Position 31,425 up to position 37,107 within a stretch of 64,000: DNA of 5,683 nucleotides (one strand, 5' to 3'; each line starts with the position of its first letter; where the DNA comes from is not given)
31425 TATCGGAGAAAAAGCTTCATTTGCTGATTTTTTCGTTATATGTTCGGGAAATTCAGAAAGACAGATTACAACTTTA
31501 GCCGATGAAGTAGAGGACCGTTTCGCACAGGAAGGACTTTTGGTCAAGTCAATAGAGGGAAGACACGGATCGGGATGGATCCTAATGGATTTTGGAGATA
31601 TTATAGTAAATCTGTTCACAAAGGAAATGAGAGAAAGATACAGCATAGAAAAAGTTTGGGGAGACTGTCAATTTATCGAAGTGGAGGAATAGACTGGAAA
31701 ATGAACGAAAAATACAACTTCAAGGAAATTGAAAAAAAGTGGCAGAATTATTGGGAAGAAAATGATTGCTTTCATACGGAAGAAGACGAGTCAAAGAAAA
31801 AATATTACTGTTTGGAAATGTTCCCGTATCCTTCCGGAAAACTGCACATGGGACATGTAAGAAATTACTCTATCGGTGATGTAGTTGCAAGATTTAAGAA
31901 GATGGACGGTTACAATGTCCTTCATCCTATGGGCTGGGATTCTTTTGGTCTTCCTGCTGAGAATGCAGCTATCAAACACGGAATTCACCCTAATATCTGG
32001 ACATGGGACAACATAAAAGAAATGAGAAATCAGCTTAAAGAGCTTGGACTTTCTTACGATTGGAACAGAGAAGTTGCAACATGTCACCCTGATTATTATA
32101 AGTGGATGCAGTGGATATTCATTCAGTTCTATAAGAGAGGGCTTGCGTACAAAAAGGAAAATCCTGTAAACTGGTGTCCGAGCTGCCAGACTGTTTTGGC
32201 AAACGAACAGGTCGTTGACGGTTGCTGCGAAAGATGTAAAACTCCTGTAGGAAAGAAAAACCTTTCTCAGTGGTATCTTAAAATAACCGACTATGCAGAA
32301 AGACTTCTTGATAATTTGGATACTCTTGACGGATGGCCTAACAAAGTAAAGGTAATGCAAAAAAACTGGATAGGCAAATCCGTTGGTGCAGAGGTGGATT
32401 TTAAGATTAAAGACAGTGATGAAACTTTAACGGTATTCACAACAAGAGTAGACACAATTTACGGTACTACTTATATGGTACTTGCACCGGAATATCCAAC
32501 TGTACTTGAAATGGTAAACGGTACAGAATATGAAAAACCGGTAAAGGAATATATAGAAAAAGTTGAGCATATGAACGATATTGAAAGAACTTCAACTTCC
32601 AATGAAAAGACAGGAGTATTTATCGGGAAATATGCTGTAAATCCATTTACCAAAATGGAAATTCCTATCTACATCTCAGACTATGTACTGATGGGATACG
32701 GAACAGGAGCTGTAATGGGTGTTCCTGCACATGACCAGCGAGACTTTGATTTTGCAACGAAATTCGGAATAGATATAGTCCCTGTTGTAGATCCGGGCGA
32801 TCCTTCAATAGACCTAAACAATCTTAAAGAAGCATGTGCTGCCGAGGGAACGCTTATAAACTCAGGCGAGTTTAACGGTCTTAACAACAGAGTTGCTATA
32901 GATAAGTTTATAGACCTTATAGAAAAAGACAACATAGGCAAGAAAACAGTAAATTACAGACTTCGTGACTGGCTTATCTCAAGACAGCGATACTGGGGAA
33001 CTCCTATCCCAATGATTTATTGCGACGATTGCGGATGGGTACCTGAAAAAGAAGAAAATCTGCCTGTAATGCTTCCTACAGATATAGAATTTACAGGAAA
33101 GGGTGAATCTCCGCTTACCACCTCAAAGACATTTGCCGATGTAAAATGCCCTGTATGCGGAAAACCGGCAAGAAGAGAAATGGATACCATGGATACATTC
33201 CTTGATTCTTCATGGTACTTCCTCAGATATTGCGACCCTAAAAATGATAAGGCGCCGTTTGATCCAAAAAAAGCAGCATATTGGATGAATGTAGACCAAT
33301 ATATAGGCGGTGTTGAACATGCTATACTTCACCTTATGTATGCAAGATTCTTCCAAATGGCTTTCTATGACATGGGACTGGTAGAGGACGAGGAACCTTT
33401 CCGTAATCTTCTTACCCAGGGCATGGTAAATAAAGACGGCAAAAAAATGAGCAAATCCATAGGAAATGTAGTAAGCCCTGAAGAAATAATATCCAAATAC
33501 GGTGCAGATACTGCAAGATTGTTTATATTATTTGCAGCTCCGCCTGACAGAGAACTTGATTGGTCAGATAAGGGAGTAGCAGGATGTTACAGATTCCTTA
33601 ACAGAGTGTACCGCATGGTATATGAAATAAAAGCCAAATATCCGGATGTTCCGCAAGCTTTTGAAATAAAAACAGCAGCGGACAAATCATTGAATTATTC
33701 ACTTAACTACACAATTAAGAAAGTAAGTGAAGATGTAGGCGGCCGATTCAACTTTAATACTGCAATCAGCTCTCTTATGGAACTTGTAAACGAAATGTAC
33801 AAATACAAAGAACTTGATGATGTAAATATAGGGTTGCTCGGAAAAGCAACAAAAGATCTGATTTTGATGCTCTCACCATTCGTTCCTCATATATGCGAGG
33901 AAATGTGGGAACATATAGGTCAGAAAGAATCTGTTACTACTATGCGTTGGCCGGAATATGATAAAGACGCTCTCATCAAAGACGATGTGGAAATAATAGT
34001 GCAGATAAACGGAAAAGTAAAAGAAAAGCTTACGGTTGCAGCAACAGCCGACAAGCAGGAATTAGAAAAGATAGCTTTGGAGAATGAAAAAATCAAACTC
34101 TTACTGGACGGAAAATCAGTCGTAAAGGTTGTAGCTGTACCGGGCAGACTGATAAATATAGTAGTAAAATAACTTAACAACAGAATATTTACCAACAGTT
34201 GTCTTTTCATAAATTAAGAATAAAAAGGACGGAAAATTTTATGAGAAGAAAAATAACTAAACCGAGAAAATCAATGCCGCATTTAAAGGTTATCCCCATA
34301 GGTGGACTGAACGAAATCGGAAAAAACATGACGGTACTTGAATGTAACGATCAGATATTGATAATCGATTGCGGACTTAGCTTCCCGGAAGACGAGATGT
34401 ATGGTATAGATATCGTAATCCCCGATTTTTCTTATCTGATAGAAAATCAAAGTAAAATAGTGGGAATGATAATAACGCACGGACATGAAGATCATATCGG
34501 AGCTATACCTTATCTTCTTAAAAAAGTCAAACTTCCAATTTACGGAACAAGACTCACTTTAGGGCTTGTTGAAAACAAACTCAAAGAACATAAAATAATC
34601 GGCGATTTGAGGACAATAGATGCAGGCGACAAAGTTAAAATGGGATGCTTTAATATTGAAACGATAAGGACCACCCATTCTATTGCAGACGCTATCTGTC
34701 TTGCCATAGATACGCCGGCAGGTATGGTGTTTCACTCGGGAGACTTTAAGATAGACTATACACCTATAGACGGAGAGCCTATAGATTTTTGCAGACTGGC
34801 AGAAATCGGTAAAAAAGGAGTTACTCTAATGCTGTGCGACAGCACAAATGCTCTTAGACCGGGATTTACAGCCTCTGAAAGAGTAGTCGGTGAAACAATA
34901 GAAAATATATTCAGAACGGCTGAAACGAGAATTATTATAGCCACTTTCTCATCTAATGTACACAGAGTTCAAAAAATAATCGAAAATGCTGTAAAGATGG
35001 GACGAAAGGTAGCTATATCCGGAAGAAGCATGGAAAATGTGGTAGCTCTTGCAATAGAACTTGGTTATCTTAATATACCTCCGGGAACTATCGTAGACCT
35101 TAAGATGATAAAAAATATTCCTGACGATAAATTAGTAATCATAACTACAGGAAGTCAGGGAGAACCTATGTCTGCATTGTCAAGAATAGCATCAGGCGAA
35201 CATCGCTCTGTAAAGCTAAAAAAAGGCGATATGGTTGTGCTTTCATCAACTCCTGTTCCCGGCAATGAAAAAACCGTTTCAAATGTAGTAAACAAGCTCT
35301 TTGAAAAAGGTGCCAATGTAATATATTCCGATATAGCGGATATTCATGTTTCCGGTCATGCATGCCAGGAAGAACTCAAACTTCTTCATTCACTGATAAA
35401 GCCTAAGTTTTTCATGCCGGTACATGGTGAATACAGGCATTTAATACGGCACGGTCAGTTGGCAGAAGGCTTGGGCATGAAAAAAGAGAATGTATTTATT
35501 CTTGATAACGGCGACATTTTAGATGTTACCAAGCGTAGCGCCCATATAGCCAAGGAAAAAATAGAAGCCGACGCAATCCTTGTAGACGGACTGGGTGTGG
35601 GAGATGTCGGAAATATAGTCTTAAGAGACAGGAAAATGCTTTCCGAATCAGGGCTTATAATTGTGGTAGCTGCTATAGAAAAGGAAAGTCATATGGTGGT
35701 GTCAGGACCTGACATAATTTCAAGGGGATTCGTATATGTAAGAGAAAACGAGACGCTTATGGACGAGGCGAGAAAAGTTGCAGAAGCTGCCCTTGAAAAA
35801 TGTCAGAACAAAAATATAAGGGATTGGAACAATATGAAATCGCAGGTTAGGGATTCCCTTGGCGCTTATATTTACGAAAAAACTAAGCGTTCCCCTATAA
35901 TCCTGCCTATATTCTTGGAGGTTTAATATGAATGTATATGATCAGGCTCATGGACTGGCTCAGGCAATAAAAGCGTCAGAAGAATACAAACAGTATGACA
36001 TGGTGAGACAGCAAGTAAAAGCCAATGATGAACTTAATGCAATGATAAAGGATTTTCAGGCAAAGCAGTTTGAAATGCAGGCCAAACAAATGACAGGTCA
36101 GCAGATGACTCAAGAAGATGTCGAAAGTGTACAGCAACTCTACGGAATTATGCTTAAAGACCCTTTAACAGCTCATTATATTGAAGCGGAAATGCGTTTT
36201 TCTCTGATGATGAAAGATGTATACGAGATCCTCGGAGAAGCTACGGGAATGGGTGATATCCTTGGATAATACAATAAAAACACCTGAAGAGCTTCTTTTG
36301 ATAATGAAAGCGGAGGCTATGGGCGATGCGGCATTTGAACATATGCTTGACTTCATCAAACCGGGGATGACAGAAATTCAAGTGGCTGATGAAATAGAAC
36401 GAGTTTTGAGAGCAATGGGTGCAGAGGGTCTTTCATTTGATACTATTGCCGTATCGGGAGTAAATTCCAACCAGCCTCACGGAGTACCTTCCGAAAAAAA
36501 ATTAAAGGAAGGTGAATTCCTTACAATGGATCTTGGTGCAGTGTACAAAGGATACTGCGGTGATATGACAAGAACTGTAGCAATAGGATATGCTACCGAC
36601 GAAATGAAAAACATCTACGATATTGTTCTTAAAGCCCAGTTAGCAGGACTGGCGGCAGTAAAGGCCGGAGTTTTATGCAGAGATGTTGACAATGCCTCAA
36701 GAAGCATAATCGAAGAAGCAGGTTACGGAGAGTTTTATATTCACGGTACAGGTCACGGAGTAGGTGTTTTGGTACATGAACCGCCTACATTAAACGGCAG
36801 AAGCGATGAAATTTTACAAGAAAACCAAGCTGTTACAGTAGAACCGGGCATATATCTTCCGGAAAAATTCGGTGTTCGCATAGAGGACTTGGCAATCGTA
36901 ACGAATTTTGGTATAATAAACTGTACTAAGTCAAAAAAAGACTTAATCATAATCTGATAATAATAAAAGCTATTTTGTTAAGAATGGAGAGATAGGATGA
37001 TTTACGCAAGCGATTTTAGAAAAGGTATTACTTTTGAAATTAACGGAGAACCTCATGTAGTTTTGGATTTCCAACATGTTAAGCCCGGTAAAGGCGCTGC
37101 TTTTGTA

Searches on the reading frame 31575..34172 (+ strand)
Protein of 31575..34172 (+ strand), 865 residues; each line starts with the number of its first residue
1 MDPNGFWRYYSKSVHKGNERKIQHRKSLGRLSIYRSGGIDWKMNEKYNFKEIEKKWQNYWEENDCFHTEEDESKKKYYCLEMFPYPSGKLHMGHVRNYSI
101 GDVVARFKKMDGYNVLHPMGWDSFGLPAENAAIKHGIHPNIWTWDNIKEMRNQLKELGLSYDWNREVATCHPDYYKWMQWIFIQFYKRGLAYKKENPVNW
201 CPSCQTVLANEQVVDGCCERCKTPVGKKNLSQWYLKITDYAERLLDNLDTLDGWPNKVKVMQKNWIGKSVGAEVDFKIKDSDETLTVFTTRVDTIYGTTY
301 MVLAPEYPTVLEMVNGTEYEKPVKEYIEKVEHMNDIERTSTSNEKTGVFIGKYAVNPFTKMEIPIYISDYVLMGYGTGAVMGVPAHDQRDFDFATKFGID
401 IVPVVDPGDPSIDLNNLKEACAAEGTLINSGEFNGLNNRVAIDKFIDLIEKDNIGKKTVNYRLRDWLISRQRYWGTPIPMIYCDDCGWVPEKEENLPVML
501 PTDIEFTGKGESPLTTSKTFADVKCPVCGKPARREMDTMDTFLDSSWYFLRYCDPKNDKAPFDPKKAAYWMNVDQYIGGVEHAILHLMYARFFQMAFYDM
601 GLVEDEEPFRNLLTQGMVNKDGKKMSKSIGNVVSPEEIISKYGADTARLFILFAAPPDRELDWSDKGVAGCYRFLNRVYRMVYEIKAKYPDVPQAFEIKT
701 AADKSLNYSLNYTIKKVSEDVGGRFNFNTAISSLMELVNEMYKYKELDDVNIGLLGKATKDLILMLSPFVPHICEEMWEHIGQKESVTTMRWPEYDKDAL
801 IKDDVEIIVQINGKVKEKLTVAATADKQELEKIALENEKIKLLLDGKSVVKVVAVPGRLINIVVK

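Call 65: search_protein_families(library=ncbifam, proteins=[window:31575-34172:+], max_evalue=1e-20)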
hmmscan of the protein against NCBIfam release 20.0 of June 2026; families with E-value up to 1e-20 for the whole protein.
window:31575-34172:+ (865 aa): 15 families
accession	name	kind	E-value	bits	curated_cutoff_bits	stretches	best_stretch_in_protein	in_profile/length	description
TIGR00396.1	leuS_bact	equivalog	0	1149.4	548.4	2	47-620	1-569/843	leucine--tRNA ligase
TIGR00422.1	valS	equivalog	3.4e-105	352.9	612.1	2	462-840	397-762/863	valine--tRNA ligase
NF009687.0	PRK13208.1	equivalog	5e-96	322.6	738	2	42-213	5-189/801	valine--tRNA ligase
NF008957.0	PRK12300.1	subfamily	3.9e-94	316.4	677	2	46-216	3-197/946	leucine--tRNA ligase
NF004349.1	PRK05729.1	equivalog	1.7e-82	278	704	2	463-833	391-739/860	valine--tRNA ligase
TIGR00392.1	ileS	equivalog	1e-80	272.1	621.4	2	463-833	460-843/861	isoleucine--tRNA ligase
TIGR00395.1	leuS_arch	equivalog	3.3e-78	263.7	648.5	2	568-835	569-829/938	leucine--tRNA ligase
NF011492.0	PRK14900.1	equivalog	7.8e-53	179.6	1783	2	44-213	10-197/1044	valine--tRNA ligase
NF000540.1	alt_ValS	exception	5.3e-48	163.6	900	0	45-131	2-89/827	valine--tRNA ligase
TIGR00398.1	metG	equivalog_domain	1.7e-43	149.2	336.35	1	84-223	8-144/530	methionine--tRNA ligase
NF008900.0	PRK12267.1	equivalog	1.8e-36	125.9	598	1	74-248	3-176/648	methionine--tRNA ligase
NF000258.1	MupB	exception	1.6e-30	105.7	1900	0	437-718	414-680/1033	mupirocin-resistant isoleucine--tRNA ligase MupB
NF000257.1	MupA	exception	1.6e-30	105.6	1900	0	422-742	393-708/1024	mupirocin-resistant isoleucine--tRNA ligase MupA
NF001100.0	PRK00133.1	equivalog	1.2e-29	103.4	587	0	82-223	12-150/676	methionine--tRNA ligase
NF040702.1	ileS_w_GNAT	exception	1.5e-26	92.3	1999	0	464-685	637-840/1100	isoleucine--tRNA ligase, N-acetyltransferase domain-containing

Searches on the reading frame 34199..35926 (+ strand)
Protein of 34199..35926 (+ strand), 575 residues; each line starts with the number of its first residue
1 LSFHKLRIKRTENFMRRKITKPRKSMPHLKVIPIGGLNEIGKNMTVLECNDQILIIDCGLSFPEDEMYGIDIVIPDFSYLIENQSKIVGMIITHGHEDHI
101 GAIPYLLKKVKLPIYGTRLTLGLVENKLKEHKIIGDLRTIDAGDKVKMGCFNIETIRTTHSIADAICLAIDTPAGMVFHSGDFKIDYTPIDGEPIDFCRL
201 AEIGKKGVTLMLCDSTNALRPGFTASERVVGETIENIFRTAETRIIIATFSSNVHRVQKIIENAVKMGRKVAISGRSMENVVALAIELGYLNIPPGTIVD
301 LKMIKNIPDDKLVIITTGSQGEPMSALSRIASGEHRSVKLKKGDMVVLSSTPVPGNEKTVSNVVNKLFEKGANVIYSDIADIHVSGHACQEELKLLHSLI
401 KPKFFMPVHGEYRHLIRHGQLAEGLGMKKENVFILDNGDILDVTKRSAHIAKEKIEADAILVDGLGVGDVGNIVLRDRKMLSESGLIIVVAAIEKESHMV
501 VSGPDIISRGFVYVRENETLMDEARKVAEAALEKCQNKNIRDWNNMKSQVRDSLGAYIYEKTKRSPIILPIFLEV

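Call 26: search_protein_families(library=ncbifam, proteins=[window:34199-35926:+], max_evalue=0.00001)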
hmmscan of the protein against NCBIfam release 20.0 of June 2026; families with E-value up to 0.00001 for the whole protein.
window:34199-35926:+ (575 aa): 5 families
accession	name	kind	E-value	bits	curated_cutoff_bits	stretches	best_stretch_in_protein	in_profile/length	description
NF047419.1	RNase_J1_RnjA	exception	4.7e-223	741.8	820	1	29-574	2-548/549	ribonuclease J1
TIGR00649.1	MG423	subfamily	9.6e-194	644.8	400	1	29-571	1-544/546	RNase J family beta-CASP ribonuclease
TIGR03675.1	arCOG00543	equivalog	1.7e-11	43.1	580.2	1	17-124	163-267/631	beta-CASP ribonuclease aCPSF1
TIGR03413.1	GSH_gloB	equivalog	3.9e-06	26.4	200.8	1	78-178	35-123/248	hydroxyacylglutathione hydrolase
NF012229.1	bla_class_B_core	domain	4.8e-06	26.8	100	0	83-158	48-125/139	metallo-beta-lactamase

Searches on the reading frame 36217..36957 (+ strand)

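Call 26: search_protein_families(library=ncbifam, proteins=[window:36217-36957:+], max_evalue=0.00001)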
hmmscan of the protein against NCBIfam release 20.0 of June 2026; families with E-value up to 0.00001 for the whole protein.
window:36217-36957:+ (246 aa): 15 families
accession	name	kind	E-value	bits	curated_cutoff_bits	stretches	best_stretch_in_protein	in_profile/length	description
NF007310.0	PRK09795.1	equivalog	1.7e-68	231.1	393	1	18-232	125-344/361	aminopeptidase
NF040821.1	dipep_PepQ_Arch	equivalog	3.6e-62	210.4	630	1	16-244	118-346/346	Xaa-Pro dipeptidase PepQ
NF008131.0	PRK10879.1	equivalog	1.3e-30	106.6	465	2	18-159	171-313/438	Xaa-Pro aminopeptidase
TIGR00500.1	met_pdase_I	equivalog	2.1e-23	83.1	171.35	1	20-212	3-203/247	type I methionyl aminopeptidase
NF008970.0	PRK12318.1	equivalog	6.9e-16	58.3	267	1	74-218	104-250/291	methionyl aminopeptidase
NF038259.1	ectoine_DoeA_2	exception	2.5e-15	56.1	575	1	18-192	151-323/386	ectoine hydrolase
NF011720.0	PRK15173.1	subfamily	1.5e-13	50.5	420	1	20-244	115-340/343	peptidase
NF011173.0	PRK14575.1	equivalog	2e-13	50.1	850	1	20-244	178-403/406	putative peptidase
NF009533.0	PRK12897.1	equivalog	3e-13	49.7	488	1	19-213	3-205/248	type I methionyl aminopeptidase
TIGR02993.1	ectoine_eutD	equivalog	3.4e-13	49.5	613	1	16-230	154-374/391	ectoine hydrolase DoeA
TIGR00501.1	met_pdase_II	equivalog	6e-11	42.4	222.65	1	36-209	15-188/295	type II methionyl aminopeptidase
NF011174.0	PRK14576.1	subfamily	6.1e-11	41.8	487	1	74-243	232-401/405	putative endopeptidase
NF005583.0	PRK07281.1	equivalog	6.3e-10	38.8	445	1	109-212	129-235/286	methionyl aminopeptidase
NF010133.0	PRK13607.1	equivalog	1.3e-08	34.2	339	0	19-163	160-303/443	Xaa-Pro dipeptidase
NF043017.1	DimsulpropLyDddP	equivalog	1e-06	27.9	600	1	18-239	203-436/443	dimethylsulfonioproprionate lyase DddP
